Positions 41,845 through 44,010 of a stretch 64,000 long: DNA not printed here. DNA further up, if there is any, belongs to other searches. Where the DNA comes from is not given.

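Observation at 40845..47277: Clostridial-type cellulose synthase cluster with an added GT2-GtrA lipid-sugar transferase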

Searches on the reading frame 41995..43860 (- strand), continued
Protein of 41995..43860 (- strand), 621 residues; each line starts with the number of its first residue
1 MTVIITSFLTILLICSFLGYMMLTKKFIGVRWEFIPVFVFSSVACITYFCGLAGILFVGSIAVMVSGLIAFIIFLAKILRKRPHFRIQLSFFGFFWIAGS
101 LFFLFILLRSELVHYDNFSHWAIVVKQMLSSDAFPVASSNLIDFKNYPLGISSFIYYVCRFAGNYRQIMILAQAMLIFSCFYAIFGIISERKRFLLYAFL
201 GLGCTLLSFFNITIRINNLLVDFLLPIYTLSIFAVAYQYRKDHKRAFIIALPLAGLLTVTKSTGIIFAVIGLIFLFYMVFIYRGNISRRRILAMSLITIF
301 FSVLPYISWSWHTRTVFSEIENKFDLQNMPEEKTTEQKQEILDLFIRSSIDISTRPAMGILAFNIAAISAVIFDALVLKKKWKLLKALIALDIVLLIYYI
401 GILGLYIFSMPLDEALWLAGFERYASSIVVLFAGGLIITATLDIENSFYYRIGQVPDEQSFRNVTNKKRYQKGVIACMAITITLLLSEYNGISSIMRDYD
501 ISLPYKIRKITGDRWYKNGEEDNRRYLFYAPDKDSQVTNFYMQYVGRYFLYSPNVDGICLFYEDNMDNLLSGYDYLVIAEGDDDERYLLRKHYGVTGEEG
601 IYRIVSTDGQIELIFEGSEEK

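Call 37: find_related_loci(query=A2, collection=genome_contigs, flank=7000)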
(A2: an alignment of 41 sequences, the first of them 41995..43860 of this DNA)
Query A2 (621 aa) in genome_contigs; peptide patterns used: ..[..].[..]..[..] (x = any residue, [..] = any of these).
543 stretches matched a pattern; 532 encode a relative of the query (tblastn E <= 1e-3); the best 80 are kept; 80 distinct loci.
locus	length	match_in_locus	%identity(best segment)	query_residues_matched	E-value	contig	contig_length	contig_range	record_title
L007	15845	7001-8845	79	1-615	0e+0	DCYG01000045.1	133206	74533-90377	MAG TPA_asm: Firmicutes bacterium UBA2116 UBA2116_contig_169, whole genome shotgun sequence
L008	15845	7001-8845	79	1-615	0e+0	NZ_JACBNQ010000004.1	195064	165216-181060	Sedimentibacter hydroxybenzoicus DSM 7310 contig4, whole genome shotgun sequence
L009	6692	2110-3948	75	9-621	0e+0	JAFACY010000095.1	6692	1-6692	MAG: Bacillota bacterium isolate OH_SBB_6 k127_583274, whole genome shotgun sequence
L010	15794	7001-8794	67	19-616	0e+0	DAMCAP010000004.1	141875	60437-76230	MAG TPA_asm: Oscillospiraceae bacterium isolate CTOTU49488 NODE_12_length_141875_cov_3.402496, whole genome shotgun sequ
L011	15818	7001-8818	63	9-613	0e+0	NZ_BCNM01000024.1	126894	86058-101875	Paenibacillus pabuli NBRC 13638, whole genome shotgun sequence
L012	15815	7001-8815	62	12-616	0e+0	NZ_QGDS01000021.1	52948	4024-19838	Faecalicatena contorta strain NLAE-zl-C134 Ga0104392_121, whole genome shotgun sequence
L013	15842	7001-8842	61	1-613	0e+0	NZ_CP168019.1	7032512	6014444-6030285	Paenibacillus amylolyticus strain Cl19 chromosome, complete genome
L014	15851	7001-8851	63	1-616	0e+0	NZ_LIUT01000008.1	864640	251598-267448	Paenibacillus solani strain FJAT-22460 super5, whole genome shotgun sequence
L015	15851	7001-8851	61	1-613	0e+0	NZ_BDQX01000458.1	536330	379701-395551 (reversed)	Paenibacillus agaridevorans strain T-3040, whole genome shotgun sequence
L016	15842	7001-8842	61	1-613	0e+0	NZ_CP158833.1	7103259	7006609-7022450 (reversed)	Paenibacillus amylolyticus strain PAE4 chromosome, complete genome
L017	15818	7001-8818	63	9-613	0e+0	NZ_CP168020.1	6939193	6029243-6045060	Paenibacillus taichungensis strain Cl17b chromosome, complete genome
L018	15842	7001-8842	61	1-613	0e+0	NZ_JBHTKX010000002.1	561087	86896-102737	Paenibacillus provencensis strain CCUG 53519 GCM70027460_22, whole genome shotgun sequence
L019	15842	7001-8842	61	1-613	0e+0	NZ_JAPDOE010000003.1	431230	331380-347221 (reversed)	Paenibacillus sp. LS1 LS1_assembly_unicycler_contig_3, whole genome shotgun sequence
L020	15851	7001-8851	62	1-616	0e+0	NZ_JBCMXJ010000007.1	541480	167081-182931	Paenibacillus solani strain NRS-677 NRS_0677_contig_0000007, whole genome shotgun sequence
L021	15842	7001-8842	62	1-613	0e+0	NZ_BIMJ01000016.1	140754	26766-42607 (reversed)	Paenibacillus amylolyticus strain NBRC 15957 PAM01_CON00016, whole genome shotgun sequence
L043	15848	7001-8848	56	1-613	0e+0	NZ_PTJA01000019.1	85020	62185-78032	Lacrimispora xylanisolvens strain DSM 3808 Ga0170443_119, whole genome shotgun sequence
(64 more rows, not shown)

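Call 39: predict_structure(alignment_id=A1)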
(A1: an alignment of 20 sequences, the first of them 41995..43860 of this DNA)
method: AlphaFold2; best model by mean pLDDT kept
length: 621 residues; sequences in the alignment: 20
mean_pLDDT: 55.0   pTM: 0.47
mean pLDDT of the five models: 55.0, 53.4, 52.6, 50.4, 47.7
residues with pLDDT >= 90: 3; 70-90: 156; 50-70: 177; < 50: 285
segments of 3 or more residues with pLDDT < 50: 84-224, 317-332, 347-363, 410-463, 465-499, 534-537, 619-621
pLDDT, mean of each block of 10 residues (from residue 1): 58 70 76 59 62 60 77 81 46 42 38 30 35 32 32 39 40 40 37 34 30 32 50 68 84 69 58 79 81 87 73 51 34 56 49 40 51 55 53 52 50 41 38 43 41 36 46 42 35 37 70 61 81 53 57 69 72 86 82 83 83 73 30
secondary structure, 60 per line:
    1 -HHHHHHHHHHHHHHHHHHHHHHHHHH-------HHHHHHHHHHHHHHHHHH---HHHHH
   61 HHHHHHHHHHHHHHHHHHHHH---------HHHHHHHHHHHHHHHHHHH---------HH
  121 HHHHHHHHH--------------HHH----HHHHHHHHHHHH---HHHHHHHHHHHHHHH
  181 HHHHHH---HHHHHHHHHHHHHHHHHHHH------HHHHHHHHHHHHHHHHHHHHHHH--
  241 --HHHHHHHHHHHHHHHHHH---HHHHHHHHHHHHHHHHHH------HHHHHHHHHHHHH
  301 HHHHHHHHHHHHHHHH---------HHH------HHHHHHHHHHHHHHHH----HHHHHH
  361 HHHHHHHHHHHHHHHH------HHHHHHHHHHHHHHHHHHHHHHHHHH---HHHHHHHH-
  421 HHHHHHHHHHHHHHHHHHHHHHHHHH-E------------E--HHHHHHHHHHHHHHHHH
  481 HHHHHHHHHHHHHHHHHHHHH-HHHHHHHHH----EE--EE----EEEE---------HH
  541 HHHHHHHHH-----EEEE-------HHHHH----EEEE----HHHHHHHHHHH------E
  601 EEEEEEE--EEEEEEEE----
elements in order: H2-27 H35-52 H56-81 H91-109 H119-129 H151-162 H166-186 H190-209 H216-238 H243-260 H264-281 H288-316 H335-350 H355-376 H383-408 H412-419 H421-446 H464-501 H503-511 E526-529 H539-549 E555-558 H566-570 E575-578 H583-593 E600-607 E610-617

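Call 61: predict_structure(alignment_id=A2)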
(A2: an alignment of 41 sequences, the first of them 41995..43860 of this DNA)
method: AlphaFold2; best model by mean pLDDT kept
length: 621 residues; sequences in the alignment: 41
mean_pLDDT: 91.6   pTM: 0.93
mean pLDDT of the five models: 91.6, 91.2, 90.8, 90.3, 90.0
residues with pLDDT >= 90: 462; 70-90: 139; 50-70: 18; < 50: 2
segments of 3 or more residues with pLDDT < 50: none
pLDDT, mean of each block of 10 residues (from residue 1): 90 97 95 97 98 98 98 93 72 86 89 91 96 92 91 98 94 95 95 92 89 75 95 98 96 98 95 96 92 95 96 88 62 90 93 92 96 92 96 96 89 79 90 97 90 76 87 94 89 91 95 90 96 90 96 96 93 96 94 94 93 79 36
secondary structure, 60 per line:
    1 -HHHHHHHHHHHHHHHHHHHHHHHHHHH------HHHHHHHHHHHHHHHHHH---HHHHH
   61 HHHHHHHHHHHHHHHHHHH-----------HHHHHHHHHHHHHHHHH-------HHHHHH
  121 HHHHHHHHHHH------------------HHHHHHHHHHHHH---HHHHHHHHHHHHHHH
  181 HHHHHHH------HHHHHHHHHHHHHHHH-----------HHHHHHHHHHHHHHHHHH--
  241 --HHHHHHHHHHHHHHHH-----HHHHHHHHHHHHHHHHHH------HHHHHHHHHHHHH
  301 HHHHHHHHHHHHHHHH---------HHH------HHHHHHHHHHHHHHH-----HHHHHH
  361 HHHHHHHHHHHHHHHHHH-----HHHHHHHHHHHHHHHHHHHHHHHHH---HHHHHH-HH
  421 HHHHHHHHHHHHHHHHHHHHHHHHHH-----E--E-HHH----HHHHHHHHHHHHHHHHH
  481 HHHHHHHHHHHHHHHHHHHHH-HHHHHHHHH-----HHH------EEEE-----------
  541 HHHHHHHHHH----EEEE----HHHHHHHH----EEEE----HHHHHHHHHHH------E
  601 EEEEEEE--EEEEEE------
elements in order: H2-28 H35-52 H56-79 H91-107 H115-131 H150-162 H166-187 H194-209 H221-238 H243-258 H264-281 H288-316 H335-349 H355-378 H384-408 H412-417 H419-446 H464-501 H503-511 E526-529 H541-550 E555-558 H563-570 E575-578 H583-593 E600-607 E610-615

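Call 83: list_cluster_members(proteins=[P0121, P0123, P0125, P0128, P0133, P0138, P0146, P0154, P0160, P0166])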
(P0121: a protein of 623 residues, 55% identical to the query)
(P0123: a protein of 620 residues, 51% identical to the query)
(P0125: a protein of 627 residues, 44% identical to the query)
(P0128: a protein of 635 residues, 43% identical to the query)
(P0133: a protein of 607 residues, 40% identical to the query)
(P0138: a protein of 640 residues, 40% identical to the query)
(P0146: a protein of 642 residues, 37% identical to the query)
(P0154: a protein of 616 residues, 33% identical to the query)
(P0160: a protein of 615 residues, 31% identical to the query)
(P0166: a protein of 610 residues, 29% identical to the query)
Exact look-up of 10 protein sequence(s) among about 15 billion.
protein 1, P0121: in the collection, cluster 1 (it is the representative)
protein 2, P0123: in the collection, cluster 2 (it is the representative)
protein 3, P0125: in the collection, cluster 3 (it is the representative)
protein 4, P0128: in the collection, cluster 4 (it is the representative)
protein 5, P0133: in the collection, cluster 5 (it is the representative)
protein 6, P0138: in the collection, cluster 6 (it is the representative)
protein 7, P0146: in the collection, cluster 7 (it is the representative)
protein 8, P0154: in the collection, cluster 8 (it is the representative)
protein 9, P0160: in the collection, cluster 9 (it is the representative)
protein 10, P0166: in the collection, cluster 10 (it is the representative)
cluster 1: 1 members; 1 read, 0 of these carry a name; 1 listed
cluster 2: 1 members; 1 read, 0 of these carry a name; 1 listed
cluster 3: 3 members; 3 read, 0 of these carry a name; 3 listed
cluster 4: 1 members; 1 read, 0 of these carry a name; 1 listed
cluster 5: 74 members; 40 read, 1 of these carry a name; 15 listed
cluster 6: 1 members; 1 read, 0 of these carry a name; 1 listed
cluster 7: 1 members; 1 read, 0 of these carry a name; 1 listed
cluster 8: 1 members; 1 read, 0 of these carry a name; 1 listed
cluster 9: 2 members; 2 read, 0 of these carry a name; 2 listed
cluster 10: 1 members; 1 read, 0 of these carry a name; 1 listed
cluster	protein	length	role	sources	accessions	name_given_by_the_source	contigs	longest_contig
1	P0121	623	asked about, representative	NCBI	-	-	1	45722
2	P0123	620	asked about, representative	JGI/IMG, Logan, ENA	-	-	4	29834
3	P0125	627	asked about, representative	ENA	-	-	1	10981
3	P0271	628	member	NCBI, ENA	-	-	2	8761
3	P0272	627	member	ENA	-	-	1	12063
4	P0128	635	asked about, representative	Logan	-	-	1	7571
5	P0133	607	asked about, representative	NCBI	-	-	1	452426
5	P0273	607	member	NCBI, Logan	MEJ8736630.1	hypothetical protein WKT02_04135 [Erysipelotrichaceae bacterium HCN-30851]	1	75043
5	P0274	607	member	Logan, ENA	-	-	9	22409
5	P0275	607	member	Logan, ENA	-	-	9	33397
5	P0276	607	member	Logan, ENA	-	-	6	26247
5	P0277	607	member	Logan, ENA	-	-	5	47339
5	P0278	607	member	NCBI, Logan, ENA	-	-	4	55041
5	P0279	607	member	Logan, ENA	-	-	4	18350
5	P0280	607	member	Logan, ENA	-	-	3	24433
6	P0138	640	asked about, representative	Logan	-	-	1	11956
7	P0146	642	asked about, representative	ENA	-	-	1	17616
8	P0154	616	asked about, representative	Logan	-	-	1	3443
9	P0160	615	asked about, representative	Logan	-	-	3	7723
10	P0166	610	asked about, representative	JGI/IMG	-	-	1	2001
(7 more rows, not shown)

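Call 84: find_encoding_contigs(protein=P0146, flank=7000, max_places=1)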
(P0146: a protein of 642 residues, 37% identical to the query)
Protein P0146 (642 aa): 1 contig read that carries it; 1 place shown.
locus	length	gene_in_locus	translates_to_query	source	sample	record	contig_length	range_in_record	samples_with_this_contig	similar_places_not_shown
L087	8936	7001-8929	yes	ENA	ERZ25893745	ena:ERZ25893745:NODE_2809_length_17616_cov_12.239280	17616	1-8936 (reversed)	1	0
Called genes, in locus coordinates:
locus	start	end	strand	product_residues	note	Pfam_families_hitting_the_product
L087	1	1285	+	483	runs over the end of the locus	PF00251:Glyco_hydro_32N, PF08244:Glyco_hydro_32C (weak)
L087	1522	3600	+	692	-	PF00990:GGDEF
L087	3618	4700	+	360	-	PF00535:Glycos_transf_2, PF04138:GtrA_DPMS_TM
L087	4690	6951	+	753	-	PF00535:Glycos_transf_2, PF13641:Glyco_tranf_2_3, PF03552:Cellulose_synt (weak), PF13632:Glyco_trans_2_3, PF13506:Glyco_transf_21 (weak), PF07238:PilZ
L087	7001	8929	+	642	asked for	-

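Call 85: find_encoding_contigs(protein=P0160, flank=7000, max_places=1)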
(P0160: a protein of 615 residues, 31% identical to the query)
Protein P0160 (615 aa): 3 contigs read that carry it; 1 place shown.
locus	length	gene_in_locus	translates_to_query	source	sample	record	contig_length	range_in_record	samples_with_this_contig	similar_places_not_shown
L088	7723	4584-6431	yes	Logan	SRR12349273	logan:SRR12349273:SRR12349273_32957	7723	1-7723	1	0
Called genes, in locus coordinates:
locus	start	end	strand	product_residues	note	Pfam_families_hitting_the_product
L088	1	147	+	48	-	?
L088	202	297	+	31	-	-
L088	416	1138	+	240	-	PF00563:EAL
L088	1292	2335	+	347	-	PF00990:GGDEF, PF22335:Cas10-Cmr2_palm2 (weak), PF24898:GGDEF_GdpP (weak)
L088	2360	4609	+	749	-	PF00535:Glycos_transf_2, PF13641:Glyco_tranf_2_3, PF13632:Glyco_trans_2_3, PF13506:Glyco_transf_21, PF07238:PilZ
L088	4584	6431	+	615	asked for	-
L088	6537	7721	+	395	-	?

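Call 86: search_protein_families(library=pfam, proteins=[L088:6537-7721:+, L043:2604-4283:-, L043:8913-9482:-, L043:9721-10596:-, L043:10593-13358:-, L043:1595-2542:+, L043:526-1608:+], max_evalue=0.001)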
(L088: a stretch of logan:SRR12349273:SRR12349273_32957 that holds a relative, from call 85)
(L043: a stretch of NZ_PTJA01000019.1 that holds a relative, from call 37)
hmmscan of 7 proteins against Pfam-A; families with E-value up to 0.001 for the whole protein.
L088:6537-7721:+ (395 aa): 4 families
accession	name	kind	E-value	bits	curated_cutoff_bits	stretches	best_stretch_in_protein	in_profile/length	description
PF00176.29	SNF2-rel_dom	-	1.8e-21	77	24.9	1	281-395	1-133/290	SNF2-related domain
PF04851.21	ResIII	-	1.1e-05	25.8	22.5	1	277-395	3-133/164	Type III restriction enzyme, res subunit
PF00270.35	DEAD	-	4e-05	23.8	26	1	284-395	6-125/167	DEAD/DEAH box helicase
PF00633.29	HHH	-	0.00086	19.5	24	0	89-106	12-29/30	Helix-hairpin-helix motif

L043:2604-4283:- (559 aa): 3 families
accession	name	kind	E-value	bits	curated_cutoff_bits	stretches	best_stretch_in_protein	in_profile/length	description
PF00015.26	MCPsignal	-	6.3e-44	150.3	34.6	1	371-523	5-171/172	Methyl-accepting chemotaxis protein (MCP) signalling domain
PF12729.13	4HB_MCP_1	-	7.8e-21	74.9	27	1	4-178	1-176/181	Four helix bundle sensory module for signal transduction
PF00672.30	HAMP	-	1.1e-17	64.5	25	1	208-257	2-51/53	HAMP domain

L043:8913-9482:- (189 aa): 0 families

L043:9721-10596:- (291 aa): 0 families

L043:10593-13358:- (921 aa): 0 families

L043:1595-2542:+ (315 aa): 3 families
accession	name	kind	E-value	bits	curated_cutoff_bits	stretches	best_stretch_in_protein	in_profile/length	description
PF00005.33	ABC_tran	-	3.9e-34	118.6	25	1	30-182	2-136/137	ABC transporter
PF08352.17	oligo_HPY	-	2e-08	34.9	27.1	1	234-266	1-33/65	Oligopeptide/dipeptide transporter, C-terminal region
PF02463.25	SMC_N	-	2.4e-05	24.3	40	1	43-229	28-213/220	RecF/RecN/SMC N terminal domain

L043:526-1608:+ (360 aa): 7 families
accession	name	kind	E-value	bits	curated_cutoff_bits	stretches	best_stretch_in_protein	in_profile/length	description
PF00005.33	ABC_tran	-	1.5e-29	103.7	25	1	27-194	2-137/137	ABC transporter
PF08352.17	oligo_HPY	-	2e-12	47.7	27.1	1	245-306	1-62/65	Oligopeptide/dipeptide transporter, C-terminal region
PF13304.12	AAA_21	-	7.3e-11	43.1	27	1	149-229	221-303/304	AAA domain, putative AbiEii toxin, Type IV TA system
PF02463.25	SMC_N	-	2e-08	34.4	40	1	38-240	26-213/220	RecF/RecN/SMC N terminal domain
PF13401.12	AAA_22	-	2.2e-05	25.2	27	1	38-222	7-121/130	AAA domain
PF13555.12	AAA_29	-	0.00054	20.1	27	0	35-66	22-52/61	P-loop containing region of AAA domain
PF12775.13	AAA_7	-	0.00095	19.2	25.8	0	35-96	32-92/181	P-loop containing dynein motor region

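Call 91: fold_search(model_id=the predicted structure, library=pdb)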
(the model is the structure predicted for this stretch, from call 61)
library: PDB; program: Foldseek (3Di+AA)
matches with E <= 10: 314; with E <= 0.001: 1
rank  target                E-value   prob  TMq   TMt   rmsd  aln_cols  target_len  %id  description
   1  5f15                  6.0e-04  1.00  0.46  0.51  12.9       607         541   12  Crystal Structure of ArnT from Cupriavidus metallidurans bound to Undecaprenyl phosphate (released 2016-02-17)
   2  7zli_A                4.1e-02  0.93  0.30  0.29  14.7       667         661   11  Cryo-EM structure of C-mannosyltransferase CeDPY19, in complex with Dol25-P-Man and bound to CMT2-Fab and anti-Fab nan (released 2023-01-11)
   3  8ufe                  6.5e-02  0.16  0.11  0.13  24.6       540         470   13  Multidrug efflux pump EfpA from mycobacterium smegmatis (released 2024-09-11)
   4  7bvh_A                6.8e-02  0.96  0.32  0.21  15.1       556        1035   11  Crystal structure of arabinosyltransferase EmbC2-AcpM2 complex from Mycobacterium smegmatis complexed with di-arabinos (released 2020-04-29)
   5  9bii_A                1.6e-01  0.13  0.11  0.14  24.4       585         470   11  Mycobacterium tuberculosis EFPA antiparallel dimer (released 2025-02-05)
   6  8tgi_A                1.7e-01  0.12  0.10  0.13  24.8       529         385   10  VMAT1 dimer with dopamine and reserpine (released 2024-03-20)
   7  8x6x_A                1.8e-01  0.12  0.11  0.12  24.5       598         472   10  Structure of the multidrug efflux pump EfpA from M. tuberculosis complexed with lipids (released 2024-11-27)
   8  8b21_A                2.9e-01  0.13  0.16  0.14  20.9       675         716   11  Time-resolved structure of K+-dependent Na+-PPase from Thermotoga maritima 0-60-seconds post reaction initiation with  (released 2024-01-17)
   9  8b37_B                2.9e-01  0.12  0.13  0.12  23.5       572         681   12  Crystal structure of Pyrobaculum aerophilum potassium-independent proton pumping membrane integral pyrophosphatase in  (released 2024-01-17)
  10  9g8j_D                3.1e-01  0.10  0.11  0.10  25.7       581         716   12  Structure of K+-dependent Na+-PPase from Thermotoga maritima in complex with zoledronate (released 2025-06-04)
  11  8zal_J                3.3e-01  0.08  0.09  0.11  26.0       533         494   10  EmrAB-TolC MFS-type tripartite multidrug efflux pump EA (released 2025-04-30)
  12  9old                  3.4e-01  0.09  0.11  0.13  25.4       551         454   10  Crystal structure of alpha-NPG-bound D59C MelBSt (released 2026-02-04)
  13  8ufd_A                3.4e-01  0.08  0.10  0.12  22.5       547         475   12  Multidrug efflux pump MtEfpA bound with inhibitor BRD8000.3 (released 2024-09-11)
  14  5d58                  3.4e-01  0.08  0.09  0.12  25.4       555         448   10  In meso in situ serial X-ray crystallography structure of the PepTSt-Ala-Phe complex at 100 K (released 2016-01-13)
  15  4xnj                  3.6e-01  0.09  0.11  0.14  24.7       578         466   10  X-ray structure of PepTst2 (released 2015-06-03)
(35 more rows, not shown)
